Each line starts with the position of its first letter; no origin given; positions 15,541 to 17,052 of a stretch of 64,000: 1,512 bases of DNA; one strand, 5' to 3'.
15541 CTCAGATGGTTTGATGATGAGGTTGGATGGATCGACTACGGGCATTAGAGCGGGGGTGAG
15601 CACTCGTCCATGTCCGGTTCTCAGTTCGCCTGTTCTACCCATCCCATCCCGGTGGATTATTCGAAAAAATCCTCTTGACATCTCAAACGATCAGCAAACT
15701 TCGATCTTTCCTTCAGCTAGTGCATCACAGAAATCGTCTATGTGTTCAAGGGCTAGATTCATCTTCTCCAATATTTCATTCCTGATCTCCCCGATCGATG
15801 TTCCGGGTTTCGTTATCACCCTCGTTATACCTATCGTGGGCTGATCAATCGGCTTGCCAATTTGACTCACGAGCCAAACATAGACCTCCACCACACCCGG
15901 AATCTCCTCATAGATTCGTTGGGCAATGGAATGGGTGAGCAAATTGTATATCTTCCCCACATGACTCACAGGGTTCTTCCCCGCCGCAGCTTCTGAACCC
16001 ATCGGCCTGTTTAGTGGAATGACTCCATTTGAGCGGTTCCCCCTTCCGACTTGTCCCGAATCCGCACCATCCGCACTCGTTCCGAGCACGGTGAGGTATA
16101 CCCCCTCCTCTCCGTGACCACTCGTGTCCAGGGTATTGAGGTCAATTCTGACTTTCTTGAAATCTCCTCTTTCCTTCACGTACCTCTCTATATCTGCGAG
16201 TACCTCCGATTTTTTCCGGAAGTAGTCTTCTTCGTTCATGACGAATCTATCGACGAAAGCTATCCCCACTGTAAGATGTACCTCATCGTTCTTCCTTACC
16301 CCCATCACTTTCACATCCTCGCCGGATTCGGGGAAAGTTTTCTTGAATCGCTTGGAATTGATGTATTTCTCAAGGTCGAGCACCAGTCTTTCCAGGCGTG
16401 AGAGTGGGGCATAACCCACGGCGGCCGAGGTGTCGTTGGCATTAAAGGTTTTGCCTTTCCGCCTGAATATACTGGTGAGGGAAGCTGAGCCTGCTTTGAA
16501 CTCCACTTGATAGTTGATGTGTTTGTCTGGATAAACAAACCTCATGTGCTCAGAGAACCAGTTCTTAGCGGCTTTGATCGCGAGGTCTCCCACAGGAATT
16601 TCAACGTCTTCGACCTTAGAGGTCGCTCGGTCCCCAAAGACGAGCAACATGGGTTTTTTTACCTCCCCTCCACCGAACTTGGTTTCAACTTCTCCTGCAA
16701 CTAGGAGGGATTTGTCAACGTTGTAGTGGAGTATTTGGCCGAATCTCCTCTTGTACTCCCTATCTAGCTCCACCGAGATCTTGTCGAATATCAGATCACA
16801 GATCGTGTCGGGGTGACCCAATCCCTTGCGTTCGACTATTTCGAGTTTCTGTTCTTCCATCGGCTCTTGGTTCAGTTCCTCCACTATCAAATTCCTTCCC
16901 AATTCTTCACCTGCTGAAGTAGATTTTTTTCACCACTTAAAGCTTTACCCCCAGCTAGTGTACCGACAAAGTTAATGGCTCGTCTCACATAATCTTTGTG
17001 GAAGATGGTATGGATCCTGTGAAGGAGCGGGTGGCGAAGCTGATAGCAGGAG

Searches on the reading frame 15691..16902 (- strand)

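Call 107: search_protein_families(library=pfam, proteins=[window:15691-16902:-], max_evalue=0.00001)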
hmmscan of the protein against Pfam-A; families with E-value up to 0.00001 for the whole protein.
window:15691-16902:- (403 aa): 1 family
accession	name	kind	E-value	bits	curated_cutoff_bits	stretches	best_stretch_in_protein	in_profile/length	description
PF01941.24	AdoMet_Synthase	-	3.3e-159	530.4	27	1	3-399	1-395/395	S-adenosylmethionine synthetase (AdoMet synthetase)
